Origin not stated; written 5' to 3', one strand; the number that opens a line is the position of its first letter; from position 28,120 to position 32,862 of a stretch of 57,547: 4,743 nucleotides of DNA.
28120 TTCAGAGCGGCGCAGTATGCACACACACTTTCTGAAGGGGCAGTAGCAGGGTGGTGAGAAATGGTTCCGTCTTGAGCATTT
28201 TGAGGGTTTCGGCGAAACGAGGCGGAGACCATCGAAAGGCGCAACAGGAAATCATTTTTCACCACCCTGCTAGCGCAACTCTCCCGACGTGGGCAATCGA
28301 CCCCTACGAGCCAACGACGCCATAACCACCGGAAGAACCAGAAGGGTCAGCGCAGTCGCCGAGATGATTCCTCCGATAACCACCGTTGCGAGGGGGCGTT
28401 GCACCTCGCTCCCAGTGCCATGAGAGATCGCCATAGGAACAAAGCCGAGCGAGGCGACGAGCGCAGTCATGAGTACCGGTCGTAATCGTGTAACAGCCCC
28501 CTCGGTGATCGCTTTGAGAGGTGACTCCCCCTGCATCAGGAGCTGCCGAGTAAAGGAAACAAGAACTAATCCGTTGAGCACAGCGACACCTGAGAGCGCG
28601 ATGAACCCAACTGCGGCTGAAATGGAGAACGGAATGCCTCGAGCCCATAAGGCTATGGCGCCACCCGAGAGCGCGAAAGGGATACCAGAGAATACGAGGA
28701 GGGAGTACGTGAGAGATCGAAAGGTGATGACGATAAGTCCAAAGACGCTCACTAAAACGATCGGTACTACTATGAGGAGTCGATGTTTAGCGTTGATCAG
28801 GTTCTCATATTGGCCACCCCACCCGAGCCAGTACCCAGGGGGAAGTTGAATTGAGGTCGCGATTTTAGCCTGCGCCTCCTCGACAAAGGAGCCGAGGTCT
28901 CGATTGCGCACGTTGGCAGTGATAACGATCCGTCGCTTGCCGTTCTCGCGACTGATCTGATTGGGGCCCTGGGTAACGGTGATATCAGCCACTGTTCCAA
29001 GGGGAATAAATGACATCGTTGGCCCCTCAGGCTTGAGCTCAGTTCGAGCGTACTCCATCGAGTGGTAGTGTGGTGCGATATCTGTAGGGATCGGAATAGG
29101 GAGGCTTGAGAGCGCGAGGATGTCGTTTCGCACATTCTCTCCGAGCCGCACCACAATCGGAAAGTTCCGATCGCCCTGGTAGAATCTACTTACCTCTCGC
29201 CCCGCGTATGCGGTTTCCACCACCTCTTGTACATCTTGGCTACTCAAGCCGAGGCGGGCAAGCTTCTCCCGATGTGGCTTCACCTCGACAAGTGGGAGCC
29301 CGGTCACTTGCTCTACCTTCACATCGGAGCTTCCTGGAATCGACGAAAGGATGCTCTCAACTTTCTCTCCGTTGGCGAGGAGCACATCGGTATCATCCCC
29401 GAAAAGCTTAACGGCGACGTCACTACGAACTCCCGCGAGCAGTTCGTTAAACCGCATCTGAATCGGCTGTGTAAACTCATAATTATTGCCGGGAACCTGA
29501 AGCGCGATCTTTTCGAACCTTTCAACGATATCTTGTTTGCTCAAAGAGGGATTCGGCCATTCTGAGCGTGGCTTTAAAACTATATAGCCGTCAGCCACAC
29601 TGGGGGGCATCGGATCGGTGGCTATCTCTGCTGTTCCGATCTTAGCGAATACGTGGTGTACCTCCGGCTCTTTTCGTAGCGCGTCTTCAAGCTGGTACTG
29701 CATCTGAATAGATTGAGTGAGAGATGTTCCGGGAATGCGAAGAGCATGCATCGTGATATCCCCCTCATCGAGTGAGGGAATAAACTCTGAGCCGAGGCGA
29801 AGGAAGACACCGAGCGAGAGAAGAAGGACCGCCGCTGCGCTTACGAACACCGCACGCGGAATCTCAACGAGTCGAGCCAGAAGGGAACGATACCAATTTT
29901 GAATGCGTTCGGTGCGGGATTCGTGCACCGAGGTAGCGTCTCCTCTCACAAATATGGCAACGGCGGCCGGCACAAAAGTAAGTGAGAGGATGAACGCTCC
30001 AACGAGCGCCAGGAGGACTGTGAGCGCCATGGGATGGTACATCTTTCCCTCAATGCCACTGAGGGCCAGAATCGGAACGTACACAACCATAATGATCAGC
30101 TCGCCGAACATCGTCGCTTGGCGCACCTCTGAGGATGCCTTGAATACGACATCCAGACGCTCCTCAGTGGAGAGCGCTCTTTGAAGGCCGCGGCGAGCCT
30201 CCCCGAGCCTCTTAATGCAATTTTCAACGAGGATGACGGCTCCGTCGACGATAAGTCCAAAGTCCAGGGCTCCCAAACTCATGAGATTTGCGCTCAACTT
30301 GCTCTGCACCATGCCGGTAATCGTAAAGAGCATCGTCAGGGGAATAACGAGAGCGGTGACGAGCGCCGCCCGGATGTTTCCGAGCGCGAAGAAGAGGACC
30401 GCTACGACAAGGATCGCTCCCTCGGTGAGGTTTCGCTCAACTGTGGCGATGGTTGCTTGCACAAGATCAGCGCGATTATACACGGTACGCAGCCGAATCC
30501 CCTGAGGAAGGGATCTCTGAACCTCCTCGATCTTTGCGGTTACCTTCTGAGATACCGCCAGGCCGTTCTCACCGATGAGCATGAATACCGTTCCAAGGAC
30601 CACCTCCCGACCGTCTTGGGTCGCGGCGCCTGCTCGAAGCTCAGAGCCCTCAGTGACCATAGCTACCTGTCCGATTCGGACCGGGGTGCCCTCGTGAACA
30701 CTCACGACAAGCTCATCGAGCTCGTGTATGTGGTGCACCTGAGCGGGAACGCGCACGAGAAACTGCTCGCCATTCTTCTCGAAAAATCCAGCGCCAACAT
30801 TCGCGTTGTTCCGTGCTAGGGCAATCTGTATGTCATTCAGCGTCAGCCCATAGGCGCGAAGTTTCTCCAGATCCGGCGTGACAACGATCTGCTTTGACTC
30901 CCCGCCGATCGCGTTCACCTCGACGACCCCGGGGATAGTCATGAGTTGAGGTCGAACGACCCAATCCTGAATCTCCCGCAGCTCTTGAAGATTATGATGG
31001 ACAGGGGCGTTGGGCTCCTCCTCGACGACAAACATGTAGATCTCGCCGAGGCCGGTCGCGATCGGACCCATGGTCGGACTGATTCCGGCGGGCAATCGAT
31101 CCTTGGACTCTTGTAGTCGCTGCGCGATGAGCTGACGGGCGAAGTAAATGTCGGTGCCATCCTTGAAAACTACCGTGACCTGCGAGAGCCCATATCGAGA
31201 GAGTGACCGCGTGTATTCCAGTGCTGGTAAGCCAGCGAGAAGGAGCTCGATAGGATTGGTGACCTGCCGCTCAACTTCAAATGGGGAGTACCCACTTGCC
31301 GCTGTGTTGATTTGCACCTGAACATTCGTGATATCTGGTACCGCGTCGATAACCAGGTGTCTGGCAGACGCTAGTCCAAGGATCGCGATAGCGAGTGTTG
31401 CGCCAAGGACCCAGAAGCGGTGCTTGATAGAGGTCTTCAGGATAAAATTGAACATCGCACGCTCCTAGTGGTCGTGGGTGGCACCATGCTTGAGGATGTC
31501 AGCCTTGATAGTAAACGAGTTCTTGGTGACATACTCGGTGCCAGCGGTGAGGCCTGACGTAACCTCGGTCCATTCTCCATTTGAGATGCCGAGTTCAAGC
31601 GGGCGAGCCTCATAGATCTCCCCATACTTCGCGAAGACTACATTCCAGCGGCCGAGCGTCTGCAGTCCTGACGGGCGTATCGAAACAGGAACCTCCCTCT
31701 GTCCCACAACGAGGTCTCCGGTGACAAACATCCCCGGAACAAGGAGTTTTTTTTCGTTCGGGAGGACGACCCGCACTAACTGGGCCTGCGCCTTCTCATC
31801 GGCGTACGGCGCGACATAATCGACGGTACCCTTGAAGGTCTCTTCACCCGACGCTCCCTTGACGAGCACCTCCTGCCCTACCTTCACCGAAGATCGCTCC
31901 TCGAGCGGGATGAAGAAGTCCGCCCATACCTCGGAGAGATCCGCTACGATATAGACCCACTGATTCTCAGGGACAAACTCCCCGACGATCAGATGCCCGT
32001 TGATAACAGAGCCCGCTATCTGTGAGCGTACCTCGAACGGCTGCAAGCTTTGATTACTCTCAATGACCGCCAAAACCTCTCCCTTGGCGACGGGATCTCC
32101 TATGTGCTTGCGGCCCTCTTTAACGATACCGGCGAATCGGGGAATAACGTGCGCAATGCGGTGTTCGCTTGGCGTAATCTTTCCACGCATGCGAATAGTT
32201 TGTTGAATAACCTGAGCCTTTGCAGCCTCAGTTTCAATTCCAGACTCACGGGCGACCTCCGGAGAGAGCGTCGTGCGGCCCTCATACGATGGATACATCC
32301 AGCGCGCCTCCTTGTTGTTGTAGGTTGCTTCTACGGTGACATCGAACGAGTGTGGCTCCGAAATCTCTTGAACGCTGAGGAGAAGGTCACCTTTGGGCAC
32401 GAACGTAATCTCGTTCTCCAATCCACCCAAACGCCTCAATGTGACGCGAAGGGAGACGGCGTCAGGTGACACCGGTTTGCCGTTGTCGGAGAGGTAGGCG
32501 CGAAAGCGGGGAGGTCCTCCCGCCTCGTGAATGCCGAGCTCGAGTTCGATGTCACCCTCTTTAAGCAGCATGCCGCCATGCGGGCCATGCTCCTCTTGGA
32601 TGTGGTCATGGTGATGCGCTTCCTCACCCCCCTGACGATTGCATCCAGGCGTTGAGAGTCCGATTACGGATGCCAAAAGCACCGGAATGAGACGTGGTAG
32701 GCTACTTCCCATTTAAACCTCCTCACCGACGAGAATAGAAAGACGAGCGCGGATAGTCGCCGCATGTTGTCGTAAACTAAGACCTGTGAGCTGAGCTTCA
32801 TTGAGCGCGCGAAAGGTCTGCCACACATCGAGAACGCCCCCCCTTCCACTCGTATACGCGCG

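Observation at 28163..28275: Element termini double as the stop codons of four unrelated genes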

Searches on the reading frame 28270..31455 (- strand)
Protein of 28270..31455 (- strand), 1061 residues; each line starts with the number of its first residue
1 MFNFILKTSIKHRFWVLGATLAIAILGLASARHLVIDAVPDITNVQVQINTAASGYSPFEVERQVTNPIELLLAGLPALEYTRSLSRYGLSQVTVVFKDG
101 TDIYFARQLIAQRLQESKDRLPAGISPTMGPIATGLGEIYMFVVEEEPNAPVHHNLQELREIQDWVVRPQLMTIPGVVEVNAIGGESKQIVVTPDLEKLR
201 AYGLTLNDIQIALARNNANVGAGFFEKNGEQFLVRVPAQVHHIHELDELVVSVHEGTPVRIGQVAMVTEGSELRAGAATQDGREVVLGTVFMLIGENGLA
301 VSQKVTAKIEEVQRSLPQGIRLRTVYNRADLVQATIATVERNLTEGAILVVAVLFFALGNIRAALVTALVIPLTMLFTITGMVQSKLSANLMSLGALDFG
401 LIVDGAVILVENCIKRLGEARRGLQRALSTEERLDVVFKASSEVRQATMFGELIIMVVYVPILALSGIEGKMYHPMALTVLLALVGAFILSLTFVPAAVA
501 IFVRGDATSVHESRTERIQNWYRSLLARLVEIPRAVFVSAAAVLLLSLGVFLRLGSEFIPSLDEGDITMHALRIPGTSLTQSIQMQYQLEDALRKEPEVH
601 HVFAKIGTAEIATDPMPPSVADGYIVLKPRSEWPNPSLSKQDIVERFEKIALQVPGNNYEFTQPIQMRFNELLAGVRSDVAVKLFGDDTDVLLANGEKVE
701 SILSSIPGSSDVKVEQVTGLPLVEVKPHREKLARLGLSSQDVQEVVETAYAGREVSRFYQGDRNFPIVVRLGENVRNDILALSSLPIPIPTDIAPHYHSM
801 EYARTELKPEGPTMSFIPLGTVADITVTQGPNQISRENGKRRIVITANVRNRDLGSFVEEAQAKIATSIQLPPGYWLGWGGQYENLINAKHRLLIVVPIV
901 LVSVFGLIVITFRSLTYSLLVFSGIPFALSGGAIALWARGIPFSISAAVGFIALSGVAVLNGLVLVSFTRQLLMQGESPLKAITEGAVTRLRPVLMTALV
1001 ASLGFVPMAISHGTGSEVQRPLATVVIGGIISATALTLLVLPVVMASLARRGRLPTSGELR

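Call 10: search_protein_families(library=pfam, proteins=[window:28270-31455:-], max_evalue=0.01)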
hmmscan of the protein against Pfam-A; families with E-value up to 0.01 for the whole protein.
window:28270-31455:- (1061 aa): 1 family
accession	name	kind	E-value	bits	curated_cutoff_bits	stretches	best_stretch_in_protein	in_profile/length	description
PF00873.25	ACR_tran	-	0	1024.3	28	1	5-1045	1-1017/1021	AcrB/AcrD/AcrF family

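Call 11: find_encoding_contigs(protein=window:28270-31455:-, flank=3000, max_places=6)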
Protein window:28270-31455:- (1061 aa): no gene with exactly this product is on record in the collection.

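Call 23: find_related_loci(query=window:28270-31455:-, collection=metagenome_contigs, flank=10000)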
Query window:28270-31455:- (1061 aa) in metagenome_contigs; peptide patterns used: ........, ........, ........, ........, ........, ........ (x = any residue, [..] = any of these).
64 stretches matched a pattern; 17 encode a relative of the query (tblastn E <= 1e-3); 17 distinct loci.
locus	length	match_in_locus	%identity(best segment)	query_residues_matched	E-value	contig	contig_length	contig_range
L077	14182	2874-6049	90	1-1059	0e+0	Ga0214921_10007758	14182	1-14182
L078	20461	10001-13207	67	1-1061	0e+0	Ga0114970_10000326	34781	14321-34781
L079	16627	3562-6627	55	1-1042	0e+0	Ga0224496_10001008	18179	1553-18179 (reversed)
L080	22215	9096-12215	64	1-1034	0e+0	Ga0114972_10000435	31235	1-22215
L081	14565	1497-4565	53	1-1042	0e+0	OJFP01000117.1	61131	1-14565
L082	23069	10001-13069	53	1-1042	0e+0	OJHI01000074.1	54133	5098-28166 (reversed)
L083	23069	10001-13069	52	1-1042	0e+0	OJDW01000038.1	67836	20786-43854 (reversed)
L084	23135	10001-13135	55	1-1061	0e+0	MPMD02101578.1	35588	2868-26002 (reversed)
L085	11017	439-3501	54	1-1042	0e+0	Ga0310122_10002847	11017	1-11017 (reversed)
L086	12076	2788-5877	55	1-1051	0e+0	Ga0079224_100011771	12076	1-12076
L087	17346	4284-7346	54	1-1042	0e+0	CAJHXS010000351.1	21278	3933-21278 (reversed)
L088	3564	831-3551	51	1-928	0e+0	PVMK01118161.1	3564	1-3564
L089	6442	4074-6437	55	1-787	0e+0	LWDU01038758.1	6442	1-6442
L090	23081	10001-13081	56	1-1046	0e+0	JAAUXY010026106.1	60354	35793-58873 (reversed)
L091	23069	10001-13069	53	1-1042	0e+0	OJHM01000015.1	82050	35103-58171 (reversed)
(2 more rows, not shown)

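Call 86: search_protein_families(library=ncbifam, proteins=[window:28270-31455:-], max_evalue=0.00001)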
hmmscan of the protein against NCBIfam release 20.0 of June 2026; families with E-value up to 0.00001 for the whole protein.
window:28270-31455:- (1061 aa): 11 families
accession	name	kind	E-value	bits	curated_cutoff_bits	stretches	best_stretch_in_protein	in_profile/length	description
TIGR00914.1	2A0601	subfamily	0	1425.6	701.45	1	1-1051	1-1038/1051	CusA/CzcA family heavy metal efflux RND transporter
NF033617.1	RND_permease_2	subfamily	1e-138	464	1250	1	16-1049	11-1008/1009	multidrug efflux RND transporter permease subunit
NF000282.2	RND_permease_1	subfamily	8.3e-115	384.8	1250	1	20-1047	15-1026/1029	multidrug efflux RND transporter permease subunit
TIGR00915.1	2A0602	subfamily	2.1e-99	333.8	940.35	1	15-1045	13-1025/1050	efflux RND transporter permease subunit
NF007905.0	PRK10614.1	equivalog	6.6e-78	262.4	1774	1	20-1048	18-1008/1025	multidrug efflux RND transporter permease subunit MdtC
NF007842.1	PRK10555.1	equivalog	1.1e-74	252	1854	1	3-1051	3-1029/1036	multidrug efflux RND transporter permease AcrD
NF007131.0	PRK09577.1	equivalog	1.1e-72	245.2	1768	1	15-1050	13-1024/1045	multidrug efflux RND transporter permease subunit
NF007798.0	PRK10503.1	equivalog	1.8e-72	244.4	1584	1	21-1047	28-1021/1040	MdtB/MuxB family multidrug efflux RND transporter permease subunit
NF007133.0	PRK09579.1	equivalog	6.2e-70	235.9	1763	1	19-1053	17-1007/1017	multidrug efflux RND transporter permease subunit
NF000037.1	RND_perm_OqxB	exception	2.2e-58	198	2200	2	21-506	19-502/1050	multidrug efflux RND transporter permease subunit OqxB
NF011706.2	PRK15127.1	equivalog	7.9e-47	159.8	2150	1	14-1051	12-1032/1049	multidrug efflux RND transporter permease subunit AcrB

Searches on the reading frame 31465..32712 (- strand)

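Call 86: search_protein_families(library=ncbifam, proteins=[window:31465-32712:-], max_evalue=0.00001)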
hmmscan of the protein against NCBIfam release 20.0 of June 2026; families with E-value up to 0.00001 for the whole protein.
window:31465-32712:- (415 aa): 3 families
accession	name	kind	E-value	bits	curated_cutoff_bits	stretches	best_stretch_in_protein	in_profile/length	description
NF045680.1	DiMtlExpIhpB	equivalog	1.1e-76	257.9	450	1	144-414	56-326/326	divalent metal ion exporter adaptor subunit IhpB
TIGR00999.1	8a0102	subfamily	5.4e-36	124.1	319.3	1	226-403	93-271/271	CzcB/NccB family metal efflux transporter periplasmic adaptor subunit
TIGR01730.1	RND_mfp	subfamily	1.5e-26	93.2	94.9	1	221-403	130-314/322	efflux RND transporter periplasmic adaptor subunit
